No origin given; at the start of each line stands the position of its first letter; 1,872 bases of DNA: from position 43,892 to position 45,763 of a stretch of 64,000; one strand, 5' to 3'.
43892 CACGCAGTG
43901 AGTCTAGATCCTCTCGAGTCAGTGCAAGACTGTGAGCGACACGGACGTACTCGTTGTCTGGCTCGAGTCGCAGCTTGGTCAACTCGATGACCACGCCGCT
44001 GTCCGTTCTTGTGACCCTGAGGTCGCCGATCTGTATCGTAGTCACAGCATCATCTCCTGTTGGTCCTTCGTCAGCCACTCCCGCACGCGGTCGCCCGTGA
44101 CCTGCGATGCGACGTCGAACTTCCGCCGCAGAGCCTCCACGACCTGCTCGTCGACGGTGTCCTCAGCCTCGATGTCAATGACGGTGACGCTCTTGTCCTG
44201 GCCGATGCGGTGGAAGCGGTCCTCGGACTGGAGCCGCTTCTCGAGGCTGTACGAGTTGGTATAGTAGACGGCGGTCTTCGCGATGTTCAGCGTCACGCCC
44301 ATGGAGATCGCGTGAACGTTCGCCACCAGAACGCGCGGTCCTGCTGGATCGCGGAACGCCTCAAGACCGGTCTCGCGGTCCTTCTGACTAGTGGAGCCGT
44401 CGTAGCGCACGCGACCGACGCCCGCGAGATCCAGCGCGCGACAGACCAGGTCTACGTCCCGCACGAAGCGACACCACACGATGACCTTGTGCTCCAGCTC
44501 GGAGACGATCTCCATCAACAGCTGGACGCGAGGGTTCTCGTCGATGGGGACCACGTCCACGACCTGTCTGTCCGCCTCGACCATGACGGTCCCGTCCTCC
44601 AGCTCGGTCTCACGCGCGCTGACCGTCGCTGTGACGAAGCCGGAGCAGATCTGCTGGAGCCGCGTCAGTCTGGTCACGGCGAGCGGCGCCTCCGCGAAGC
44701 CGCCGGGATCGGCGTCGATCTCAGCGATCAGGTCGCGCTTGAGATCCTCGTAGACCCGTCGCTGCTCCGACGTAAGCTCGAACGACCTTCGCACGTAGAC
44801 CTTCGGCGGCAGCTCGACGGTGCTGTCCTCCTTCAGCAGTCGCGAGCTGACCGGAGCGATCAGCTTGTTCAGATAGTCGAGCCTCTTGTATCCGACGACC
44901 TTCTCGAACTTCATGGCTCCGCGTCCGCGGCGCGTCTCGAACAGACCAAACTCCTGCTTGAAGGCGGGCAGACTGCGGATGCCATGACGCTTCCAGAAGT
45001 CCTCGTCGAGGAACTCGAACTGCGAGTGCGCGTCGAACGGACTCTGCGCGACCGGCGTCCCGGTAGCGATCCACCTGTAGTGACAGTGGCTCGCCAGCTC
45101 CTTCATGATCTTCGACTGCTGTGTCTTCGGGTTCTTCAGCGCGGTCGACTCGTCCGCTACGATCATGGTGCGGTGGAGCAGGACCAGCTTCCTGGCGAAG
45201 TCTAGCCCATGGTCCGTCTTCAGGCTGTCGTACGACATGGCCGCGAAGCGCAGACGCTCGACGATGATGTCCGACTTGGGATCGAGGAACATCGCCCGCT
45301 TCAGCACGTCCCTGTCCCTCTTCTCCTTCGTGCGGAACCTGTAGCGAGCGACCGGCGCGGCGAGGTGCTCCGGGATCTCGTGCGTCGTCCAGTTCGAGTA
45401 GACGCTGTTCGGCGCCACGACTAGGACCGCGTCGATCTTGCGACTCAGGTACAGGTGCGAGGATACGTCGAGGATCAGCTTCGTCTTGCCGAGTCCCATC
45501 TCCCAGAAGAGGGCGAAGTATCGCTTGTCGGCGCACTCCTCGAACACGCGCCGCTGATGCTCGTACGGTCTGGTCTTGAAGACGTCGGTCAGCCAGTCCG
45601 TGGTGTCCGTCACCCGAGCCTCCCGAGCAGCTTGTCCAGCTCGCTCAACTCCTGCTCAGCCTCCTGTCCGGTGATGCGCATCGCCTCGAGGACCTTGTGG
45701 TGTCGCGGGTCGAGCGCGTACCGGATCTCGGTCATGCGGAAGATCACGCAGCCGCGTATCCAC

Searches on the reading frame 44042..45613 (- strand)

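Call 8: search_protein_families(library=pfam, max_evalue=0.01, proteins=[window:44042-45613:-])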
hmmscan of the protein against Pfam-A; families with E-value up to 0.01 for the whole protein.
window:44042-45613:- (523 aa): 2 families
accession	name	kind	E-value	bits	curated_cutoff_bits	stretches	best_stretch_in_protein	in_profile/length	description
PF00176.29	SNF2-rel_dom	-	1.1e-24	87.5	24.9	1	35-323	22-285/290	SNF2-related domain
PF00271.37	Helicase_C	-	5.2e-12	46.4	23.5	1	364-471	4-110/110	Helicase conserved C-terminal domain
